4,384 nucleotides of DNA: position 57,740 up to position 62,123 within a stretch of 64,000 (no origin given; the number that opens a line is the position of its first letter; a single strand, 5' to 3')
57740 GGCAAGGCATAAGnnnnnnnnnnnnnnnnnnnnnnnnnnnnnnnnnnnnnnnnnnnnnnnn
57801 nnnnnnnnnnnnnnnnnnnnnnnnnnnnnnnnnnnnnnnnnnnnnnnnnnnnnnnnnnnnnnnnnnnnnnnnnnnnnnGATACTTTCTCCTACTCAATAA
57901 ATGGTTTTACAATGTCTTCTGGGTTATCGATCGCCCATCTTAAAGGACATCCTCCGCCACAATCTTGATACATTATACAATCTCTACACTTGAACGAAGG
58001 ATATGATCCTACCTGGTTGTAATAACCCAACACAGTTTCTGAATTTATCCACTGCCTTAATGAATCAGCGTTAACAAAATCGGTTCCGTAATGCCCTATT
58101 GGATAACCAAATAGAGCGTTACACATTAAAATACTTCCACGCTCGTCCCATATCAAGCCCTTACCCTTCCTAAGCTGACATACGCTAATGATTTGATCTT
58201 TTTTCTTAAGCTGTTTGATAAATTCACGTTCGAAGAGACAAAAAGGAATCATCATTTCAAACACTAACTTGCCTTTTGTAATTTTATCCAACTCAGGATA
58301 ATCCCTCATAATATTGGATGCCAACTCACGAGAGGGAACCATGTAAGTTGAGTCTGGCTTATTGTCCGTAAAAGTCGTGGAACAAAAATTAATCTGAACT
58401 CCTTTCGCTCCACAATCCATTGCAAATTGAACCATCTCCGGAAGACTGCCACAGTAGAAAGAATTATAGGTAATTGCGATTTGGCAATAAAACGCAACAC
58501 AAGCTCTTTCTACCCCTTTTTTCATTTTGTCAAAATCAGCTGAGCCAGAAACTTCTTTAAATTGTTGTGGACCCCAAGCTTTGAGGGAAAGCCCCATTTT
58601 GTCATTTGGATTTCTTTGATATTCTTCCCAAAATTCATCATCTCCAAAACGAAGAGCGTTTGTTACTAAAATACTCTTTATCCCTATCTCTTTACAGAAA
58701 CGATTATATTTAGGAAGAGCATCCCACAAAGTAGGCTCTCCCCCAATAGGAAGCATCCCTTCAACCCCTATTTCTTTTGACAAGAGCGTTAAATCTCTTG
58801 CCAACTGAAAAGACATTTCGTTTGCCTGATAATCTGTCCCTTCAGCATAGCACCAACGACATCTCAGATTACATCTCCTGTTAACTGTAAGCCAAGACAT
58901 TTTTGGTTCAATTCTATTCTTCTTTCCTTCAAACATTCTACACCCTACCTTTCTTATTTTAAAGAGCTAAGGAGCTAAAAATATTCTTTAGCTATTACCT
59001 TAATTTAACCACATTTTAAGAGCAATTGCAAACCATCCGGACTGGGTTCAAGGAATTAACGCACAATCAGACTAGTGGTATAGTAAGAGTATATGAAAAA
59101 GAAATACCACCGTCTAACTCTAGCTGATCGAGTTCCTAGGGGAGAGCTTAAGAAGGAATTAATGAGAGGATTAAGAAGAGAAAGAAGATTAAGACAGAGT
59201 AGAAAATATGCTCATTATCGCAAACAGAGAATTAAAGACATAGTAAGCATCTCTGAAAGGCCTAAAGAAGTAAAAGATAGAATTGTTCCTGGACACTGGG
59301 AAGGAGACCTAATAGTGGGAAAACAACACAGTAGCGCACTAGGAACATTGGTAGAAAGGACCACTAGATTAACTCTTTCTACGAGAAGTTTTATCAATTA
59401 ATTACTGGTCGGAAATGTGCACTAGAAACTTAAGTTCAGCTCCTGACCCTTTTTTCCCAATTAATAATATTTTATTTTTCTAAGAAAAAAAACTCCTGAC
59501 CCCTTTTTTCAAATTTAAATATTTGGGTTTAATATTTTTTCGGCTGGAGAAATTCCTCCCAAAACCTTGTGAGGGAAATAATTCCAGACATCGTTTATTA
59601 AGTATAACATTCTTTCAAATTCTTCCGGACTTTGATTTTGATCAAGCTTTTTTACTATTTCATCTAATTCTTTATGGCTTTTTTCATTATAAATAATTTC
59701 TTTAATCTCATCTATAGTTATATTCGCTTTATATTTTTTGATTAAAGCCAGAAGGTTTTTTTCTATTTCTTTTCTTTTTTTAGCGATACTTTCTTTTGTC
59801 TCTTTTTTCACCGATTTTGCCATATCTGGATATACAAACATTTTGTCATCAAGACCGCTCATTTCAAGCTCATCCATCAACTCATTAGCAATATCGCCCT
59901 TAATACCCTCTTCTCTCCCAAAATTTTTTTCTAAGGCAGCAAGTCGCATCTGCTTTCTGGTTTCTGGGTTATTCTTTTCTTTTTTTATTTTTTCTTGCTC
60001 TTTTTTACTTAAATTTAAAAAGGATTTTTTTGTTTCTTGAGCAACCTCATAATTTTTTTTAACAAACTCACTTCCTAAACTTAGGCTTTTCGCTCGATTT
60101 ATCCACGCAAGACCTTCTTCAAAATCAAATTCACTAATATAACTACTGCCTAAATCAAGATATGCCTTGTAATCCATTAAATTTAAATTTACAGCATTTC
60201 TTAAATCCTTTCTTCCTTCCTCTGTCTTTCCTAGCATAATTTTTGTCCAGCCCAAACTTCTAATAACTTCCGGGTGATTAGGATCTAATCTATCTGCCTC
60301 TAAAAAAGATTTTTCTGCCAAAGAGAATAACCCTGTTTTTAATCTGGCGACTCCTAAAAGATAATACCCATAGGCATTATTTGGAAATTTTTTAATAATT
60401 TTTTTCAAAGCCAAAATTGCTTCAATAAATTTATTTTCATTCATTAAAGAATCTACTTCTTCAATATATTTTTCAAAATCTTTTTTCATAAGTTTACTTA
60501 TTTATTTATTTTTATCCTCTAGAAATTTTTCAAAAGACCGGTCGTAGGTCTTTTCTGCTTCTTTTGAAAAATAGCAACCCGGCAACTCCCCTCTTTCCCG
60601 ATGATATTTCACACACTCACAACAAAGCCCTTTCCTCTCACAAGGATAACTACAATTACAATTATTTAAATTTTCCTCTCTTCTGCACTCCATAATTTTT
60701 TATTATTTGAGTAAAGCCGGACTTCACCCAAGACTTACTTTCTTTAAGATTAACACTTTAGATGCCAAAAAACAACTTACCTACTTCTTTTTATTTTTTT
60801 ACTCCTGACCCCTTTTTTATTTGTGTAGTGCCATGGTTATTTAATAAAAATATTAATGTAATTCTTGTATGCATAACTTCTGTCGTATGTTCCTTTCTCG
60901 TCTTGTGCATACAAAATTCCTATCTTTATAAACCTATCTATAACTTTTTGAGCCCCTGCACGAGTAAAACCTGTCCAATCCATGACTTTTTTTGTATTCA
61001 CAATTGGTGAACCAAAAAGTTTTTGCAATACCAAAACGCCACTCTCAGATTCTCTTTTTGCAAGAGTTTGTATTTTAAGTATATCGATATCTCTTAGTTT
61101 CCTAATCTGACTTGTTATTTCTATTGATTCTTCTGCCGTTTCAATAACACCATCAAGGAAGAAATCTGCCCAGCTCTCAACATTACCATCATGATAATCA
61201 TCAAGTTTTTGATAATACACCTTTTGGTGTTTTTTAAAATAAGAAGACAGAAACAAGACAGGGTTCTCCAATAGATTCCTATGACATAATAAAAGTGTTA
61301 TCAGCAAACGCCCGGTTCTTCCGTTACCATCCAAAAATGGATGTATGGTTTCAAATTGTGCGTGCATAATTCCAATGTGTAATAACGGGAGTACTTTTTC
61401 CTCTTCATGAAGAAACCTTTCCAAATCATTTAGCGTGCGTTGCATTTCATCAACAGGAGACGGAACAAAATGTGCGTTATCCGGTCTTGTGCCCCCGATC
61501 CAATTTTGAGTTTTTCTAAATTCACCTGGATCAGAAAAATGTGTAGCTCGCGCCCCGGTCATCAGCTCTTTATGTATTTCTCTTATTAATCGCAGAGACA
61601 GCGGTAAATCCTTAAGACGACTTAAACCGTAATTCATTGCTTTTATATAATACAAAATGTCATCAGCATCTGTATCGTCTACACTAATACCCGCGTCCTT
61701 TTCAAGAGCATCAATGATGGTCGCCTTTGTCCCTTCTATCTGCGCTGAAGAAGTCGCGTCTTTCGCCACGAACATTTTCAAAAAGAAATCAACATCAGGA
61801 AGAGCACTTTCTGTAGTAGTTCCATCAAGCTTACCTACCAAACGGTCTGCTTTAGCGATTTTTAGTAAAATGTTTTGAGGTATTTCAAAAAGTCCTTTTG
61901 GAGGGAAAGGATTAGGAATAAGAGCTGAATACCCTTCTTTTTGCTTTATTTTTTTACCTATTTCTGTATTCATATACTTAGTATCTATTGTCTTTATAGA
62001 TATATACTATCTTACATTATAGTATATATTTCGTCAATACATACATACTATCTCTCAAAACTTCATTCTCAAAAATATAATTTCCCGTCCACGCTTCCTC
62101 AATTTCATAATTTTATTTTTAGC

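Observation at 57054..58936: Compact RiPP-like module with an unannotated 41-aa Cys-rich precursor next to a radical-SAM/SPASM maturase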

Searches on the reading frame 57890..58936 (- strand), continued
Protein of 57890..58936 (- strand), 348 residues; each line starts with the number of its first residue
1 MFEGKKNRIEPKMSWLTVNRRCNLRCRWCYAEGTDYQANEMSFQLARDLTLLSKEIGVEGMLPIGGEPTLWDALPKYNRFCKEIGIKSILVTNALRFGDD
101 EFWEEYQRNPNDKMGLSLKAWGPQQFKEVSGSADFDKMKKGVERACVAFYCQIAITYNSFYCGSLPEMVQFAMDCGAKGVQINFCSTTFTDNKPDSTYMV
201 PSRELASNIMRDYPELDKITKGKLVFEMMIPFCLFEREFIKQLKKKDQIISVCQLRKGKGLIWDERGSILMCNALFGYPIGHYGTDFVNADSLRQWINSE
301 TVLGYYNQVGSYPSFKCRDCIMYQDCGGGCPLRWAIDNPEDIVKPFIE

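Call 30: search_solved_structures(query=A1, max_evalue=0.001, show_alignments=1)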
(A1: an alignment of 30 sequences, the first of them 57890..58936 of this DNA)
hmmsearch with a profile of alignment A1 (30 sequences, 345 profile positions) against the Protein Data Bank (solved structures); distinct sequences matched with E-value up to 0.001: 32.
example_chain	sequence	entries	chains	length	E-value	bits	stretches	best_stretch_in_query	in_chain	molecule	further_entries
5v1q_A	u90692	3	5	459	1.3e-15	60.4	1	18-336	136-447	Radical SAM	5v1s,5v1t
6c8v_A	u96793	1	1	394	4.9e-13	51.9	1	17-229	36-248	Coenzyme PQQ synthesis protein E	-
5wgg_A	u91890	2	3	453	1.1e-12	50.8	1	7-120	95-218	Radical SAM domain protein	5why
7tol_A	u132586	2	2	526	1.3e-12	50.5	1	9-270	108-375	glycerol dibiphytanyl glycerol tetraether - macrocyclic archaeol synthase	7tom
6efn_A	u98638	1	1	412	1.5e-11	47.1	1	15-178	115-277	Sporulation killing factor maturation protein SkfB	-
1tv7_A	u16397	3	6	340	4.7e-11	45.4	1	13-207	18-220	Molybdenum cofactor biosynthesis protein A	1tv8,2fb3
2fb2_A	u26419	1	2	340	4.7e-11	45.4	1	13-207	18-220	Molybdenum cofactor biosynthesis protein A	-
6b4c_A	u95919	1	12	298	3.3e-09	39.4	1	16-128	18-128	Viperin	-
9dfw_A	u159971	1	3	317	3.5e-09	39.3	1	16-128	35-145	Radical SAM core domain-containing protein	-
4k37_A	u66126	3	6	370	3.6e-09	39.2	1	18-205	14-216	Anaerobic sulfatase-maturating enzyme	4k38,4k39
9dgw_A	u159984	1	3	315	3.8e-09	39.2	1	16-128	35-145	Radical SAM core domain-containing protein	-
7n7i_A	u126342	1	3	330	4.2e-09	39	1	16-128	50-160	Viperin-like enzyme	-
4k36_A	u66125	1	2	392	4.5e-09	38.9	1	18-205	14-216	Anaerobic sulfatase-maturating enzyme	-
7n7h_A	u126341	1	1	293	3.7e-08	35.9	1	16-160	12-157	VIPERIN-LIKE ENZYME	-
9dfn_A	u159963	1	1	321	1.1e-07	34.4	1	16-127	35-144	Radical SAM core domain-containing protein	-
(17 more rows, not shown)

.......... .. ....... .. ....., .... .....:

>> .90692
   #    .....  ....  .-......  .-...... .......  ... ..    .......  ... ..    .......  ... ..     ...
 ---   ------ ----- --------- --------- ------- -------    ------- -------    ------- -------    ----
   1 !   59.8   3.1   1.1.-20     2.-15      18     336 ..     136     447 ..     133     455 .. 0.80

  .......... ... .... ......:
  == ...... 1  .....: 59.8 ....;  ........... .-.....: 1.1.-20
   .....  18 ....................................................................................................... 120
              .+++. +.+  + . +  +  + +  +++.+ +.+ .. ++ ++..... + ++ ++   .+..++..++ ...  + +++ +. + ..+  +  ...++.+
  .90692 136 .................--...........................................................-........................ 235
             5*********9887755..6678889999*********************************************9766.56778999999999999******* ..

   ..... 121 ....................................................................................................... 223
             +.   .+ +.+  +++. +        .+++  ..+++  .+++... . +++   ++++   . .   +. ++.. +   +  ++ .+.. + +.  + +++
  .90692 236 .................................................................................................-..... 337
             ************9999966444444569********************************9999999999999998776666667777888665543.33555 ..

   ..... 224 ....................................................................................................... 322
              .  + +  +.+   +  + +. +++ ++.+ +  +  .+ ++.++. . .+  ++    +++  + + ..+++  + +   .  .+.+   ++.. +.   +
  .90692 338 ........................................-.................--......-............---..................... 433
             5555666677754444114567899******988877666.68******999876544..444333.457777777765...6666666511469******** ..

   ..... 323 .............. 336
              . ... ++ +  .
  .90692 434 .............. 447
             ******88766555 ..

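Call 77: predict_structure(alignment_id=A1)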
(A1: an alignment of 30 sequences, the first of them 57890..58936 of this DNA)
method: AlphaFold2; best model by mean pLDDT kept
length: 348 residues; sequences in the alignment: 30
mean_pLDDT: 92.0   pTM: 0.89
mean pLDDT of the five models: 92.0, 91.7, 91.2, 89.7, 88.0
residues with pLDDT >= 90: 246; 70-90: 94; 50-70: 8; < 50: 0
segments of 3 or more residues with pLDDT < 50: none
pLDDT, mean of each block of 10 residues (from residue 1): 65 94 87 81 98 97 92 97 97 96 96 95 93 95 96 95 95 98 89 89 95 98 95 95 96 78 95 89 97 96 89 87 89 89 86
secondary structure, 60 per line:
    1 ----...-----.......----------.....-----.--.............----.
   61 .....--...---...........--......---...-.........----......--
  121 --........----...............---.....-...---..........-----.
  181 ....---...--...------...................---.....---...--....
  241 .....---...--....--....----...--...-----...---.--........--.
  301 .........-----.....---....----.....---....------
elements in order: E13-19 H30-34 H43-55 E60-65 H74-84 E87-92 H100-108 E113-118 H123-130 H135-149 E153-157 H165-174 E180-184 E188-190 E193-195 H202-220 E224-228 H237-245 E249-251 H254-257 E260-263 E268-270 E281-283 H290-297 H300-309 H315-319 H323-326 H331-335 H339-342

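Call 79: fold_search(model_id=the predicted structure, library=pdb)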
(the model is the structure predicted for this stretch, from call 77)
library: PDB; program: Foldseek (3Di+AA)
matches with E <= 10: 1561; with E <= 0.001: 107
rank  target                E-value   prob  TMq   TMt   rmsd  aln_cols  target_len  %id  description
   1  8hzv_C                1.5e-11  1.00  0.56  0.43   6.9       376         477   14  The crystal structure of a Radical SAM Enzyme DesII (released 2024-07-10)
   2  5v1s_A                1.7e-11  1.00  0.67  0.57   5.2       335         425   20  Crystal structure of Streptococcus suis SuiB bound to S-adenosylmethionine (released 2017-08-30)
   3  5v1t_A                1.8e-11  1.00  0.68  0.56   4.9       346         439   20  Crystal structure of Streptococcus suis SuiB bound to precursor peptide SuiA (released 2017-08-30)
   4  5v1q_A                2.8e-11  1.00  0.67  0.56   4.9       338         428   21  Crystal structure of Streptococcus suis SuiB (released 2017-08-30)
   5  5v1q_B                3.2e-11  1.00  0.63  0.52   5.8       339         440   18  Crystal structure of Streptococcus suis SuiB (released 2017-08-30)
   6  5v1s_B                4.0e-11  1.00  0.61  0.51   6.4       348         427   20  Crystal structure of Streptococcus suis SuiB bound to S-adenosylmethionine (released 2017-08-30)
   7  6q2p_A                6.5e-11  1.00  0.58  0.68   5.5       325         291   17  Crystal structure of mouse viperin bound to cytidine triphosphate and S-adenosylhomocysteine (released 2020-01-22)
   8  6q2p_B                8.7e-11  1.00  0.60  0.70   5.3       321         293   17  Crystal structure of mouse viperin bound to cytidine triphosphate and S-adenosylhomocysteine (released 2020-01-22)
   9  6q2q_B                1.0e-10  1.00  0.59  0.69   5.3       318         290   17  Crystal structure of mouse viperin bound to uridine triphosphate and S-adenosylhomocysteine (released 2020-01-22)
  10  5why_A                1.2e-10  1.00  0.62  0.53   6.3       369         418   18  Structural Insights into Thioether Bond Formation in the Biosynthesis of Sactipeptides (released 2017-07-26)
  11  8hzy_A                1.5e-10  1.00  0.53  0.41   7.8       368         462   14  The crystal structure of a Radical SAM Enzyme DesII (released 2024-07-10)
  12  8hzv_B                1.6e-10  1.00  0.52  0.40   6.8       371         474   13  The crystal structure of a Radical SAM Enzyme DesII (released 2024-07-10)
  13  6q2q_A                1.7e-10  1.00  0.55  0.65   6.0       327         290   17  Crystal structure of mouse viperin bound to uridine triphosphate and S-adenosylhomocysteine (released 2020-01-22)
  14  7vob                  3.9e-10  1.00  0.60  0.63   8.3       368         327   15  The crystal structure of a Radical SAM Enzyme BlsE involved in the Biosynthesis of Blasticidin S (released 2022-05-04)
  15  8hzv_A                4.4e-10  1.00  0.56  0.43   6.5       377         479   14  The crystal structure of a Radical SAM Enzyme DesII (released 2024-07-10)
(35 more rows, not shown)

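Call 81: search_protein_families(library=padloc, proteins=[window:57890-58936:-], max_evalue=0.001)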
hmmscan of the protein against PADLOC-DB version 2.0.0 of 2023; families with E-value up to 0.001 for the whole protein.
window:57890-58936:- (348 aa): 3 families
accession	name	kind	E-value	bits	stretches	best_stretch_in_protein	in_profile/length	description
PDLC02903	pVip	-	1.3e-11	42.5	1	18-125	6-107/257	Viperins not associated with kinases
PDLC02904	pVip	-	3.7e-10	37.8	1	19-120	10-109/262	Viperins associated with kinases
PDLC02905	pVip-kinase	-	8.9e-06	23.2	1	19-100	189-275/474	Viperin-kinase fusion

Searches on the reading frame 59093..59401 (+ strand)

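Call 3: search_protein_families(library=pfam, proteins=[window:59093-59401:+], max_evalue=0.1)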
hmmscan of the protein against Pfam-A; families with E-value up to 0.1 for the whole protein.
window:59093-59401:+ (102 aa): 0 families

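Call 4: search_protein_families(library=ncbifam, proteins=[window:59093-59401:+], max_evalue=0.1)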
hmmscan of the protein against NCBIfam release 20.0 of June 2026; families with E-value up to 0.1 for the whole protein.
window:59093-59401:+ (102 aa): 1 family
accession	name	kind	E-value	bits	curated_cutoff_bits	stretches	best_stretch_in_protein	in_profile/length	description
NF033563.0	transpos_IS30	equivalog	2.1e-22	80.1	80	1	18-96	88-163/267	IS30 family transposase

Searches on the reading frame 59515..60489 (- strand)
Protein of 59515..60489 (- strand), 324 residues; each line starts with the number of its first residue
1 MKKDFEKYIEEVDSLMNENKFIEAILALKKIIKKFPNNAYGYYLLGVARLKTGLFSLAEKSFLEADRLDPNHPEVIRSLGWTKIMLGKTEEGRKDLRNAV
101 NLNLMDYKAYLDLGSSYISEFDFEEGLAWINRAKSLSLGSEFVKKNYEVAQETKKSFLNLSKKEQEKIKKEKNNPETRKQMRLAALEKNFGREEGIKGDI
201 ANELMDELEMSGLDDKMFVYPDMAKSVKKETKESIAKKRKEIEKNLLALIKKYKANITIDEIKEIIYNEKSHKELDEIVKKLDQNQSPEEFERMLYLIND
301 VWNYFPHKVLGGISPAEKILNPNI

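Call 3: search_protein_families(library=pfam, proteins=[window:59515-60489:-], max_evalue=0.1)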
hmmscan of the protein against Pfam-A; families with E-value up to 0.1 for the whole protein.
window:59515-60489:- (324 aa): 12 families
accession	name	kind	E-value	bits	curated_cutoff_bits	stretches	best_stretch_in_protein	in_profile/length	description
PF07719.23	TPR_2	-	1.7e-10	40.6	27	0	39-72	1-34/34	Tetratricopeptide repeat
PF13432.12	TPR_16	-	1.8e-10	41.5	32.7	1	11-73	3-65/65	Tetratricopeptide repeat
PF13181.12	TPR_8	-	5.1e-09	36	25.7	1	41-72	3-34/34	Tetratricopeptide repeat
PF13431.12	TPR_17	-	7.6e-08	32.5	24.4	1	28-56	2-30/34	Tetratricopeptide repeat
PF00515.34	TPR_1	-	3.5e-07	30.2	27.8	1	39-72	1-34/34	Tetratricopeptide repeat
PF13414.12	TPR_11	-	7.3e-07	29.2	26.8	1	15-53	4-42/42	TPR repeat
PF23914.1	TPR_CcmH_CycH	-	1.4e-05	25.4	42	1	7-126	18-140/158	Cytochrome c-type biogenesis protein H TPR domain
PF13428.12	TPR_14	-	2.1e-05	25.2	23.5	0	42-79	4-41/44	Tetratricopeptide repeat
PF14559.12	TPR_19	-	2.3e-05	25.1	25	1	17-75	3-61/68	Tetratricopeptide repeat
PF13371.12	TPR_9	-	0.0012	19.3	35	0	68-100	24-56/73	Tetratricopeptide repeat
PF13174.12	TPR_6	-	0.0021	19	26.3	0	15-37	10-32/33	Tetratricopeptide repeat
PF06745.19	ATPase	-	0.079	12.8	26.6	0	215-282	79-147/231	KaiC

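Call 4: search_protein_families(library=ncbifam, proteins=[window:59515-60489:-], max_evalue=0.1)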
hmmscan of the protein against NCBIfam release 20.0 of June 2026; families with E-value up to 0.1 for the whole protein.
window:59515-60489:- (324 aa): 6 families
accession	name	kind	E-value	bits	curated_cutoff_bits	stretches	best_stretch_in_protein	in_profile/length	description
TIGR02917.1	PEP_TPR_lipo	equivalog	3.5e-12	45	312.2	1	15-132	339-456/899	XrtA/PEP-CTERM system TPR-repeat protein PrsT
NF040959.1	MamA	equivalog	1.4e-08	34.4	200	1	16-136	82-202/204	magnetosome protein MamA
TIGR02795.1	tol_pal_ybgF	equivalog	9.8e-05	22.9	90.1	1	6-94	3-97/119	tol-pal system protein YbgF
NF033920.0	C39_PA2778_fam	equivalog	0.00039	19.9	150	1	6-102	157-253/255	PA2778 family cysteine peptidase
TIGR02521.1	type_IV_pilW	equivalog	0.00068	19.3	154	1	16-125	42-153/234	type IV pilus biogenesis/stability protein PilW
TIGR02552.1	LcrH_SycD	equivalog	0.0013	18.5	104.8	1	38-103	51-116/136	SycD/LcrH family type III secretion system chaperone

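Call 81: search_protein_families(library=padloc, proteins=[window:59515-60489:-], max_evalue=0.001)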
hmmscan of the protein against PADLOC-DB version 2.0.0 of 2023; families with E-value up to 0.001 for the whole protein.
window:59515-60489:- (324 aa): 0 families

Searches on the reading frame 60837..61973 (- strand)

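Call 81: search_protein_families(library=padloc, proteins=[window:60837-61973:-], max_evalue=0.001)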
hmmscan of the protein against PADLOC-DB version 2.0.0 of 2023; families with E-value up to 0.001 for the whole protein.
window:60837-61973:- (378 aa): 7 families
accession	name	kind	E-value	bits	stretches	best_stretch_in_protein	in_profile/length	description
PDLC03963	SoFic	-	1.7e-104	348.1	1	14-376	5-358/361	-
PDLC04966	PDC-S24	-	8.2e-20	69.1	1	123-268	230-376/497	-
PDLC04836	PDC-S04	-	3.6e-19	66.9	1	93-272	60-223/244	-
PDLC04837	PDC-S04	-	9.6e-18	62.3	1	102-272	60-220/234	-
PDLC04840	PDC-S04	-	1.3e-17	62.3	1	109-234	57-179/227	-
PDLC04839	PDC-S04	-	5e-13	47.2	1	122-234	56-164/205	-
PDLC04838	PDC-S04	-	4.3e-06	24.7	1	124-231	62-164/209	-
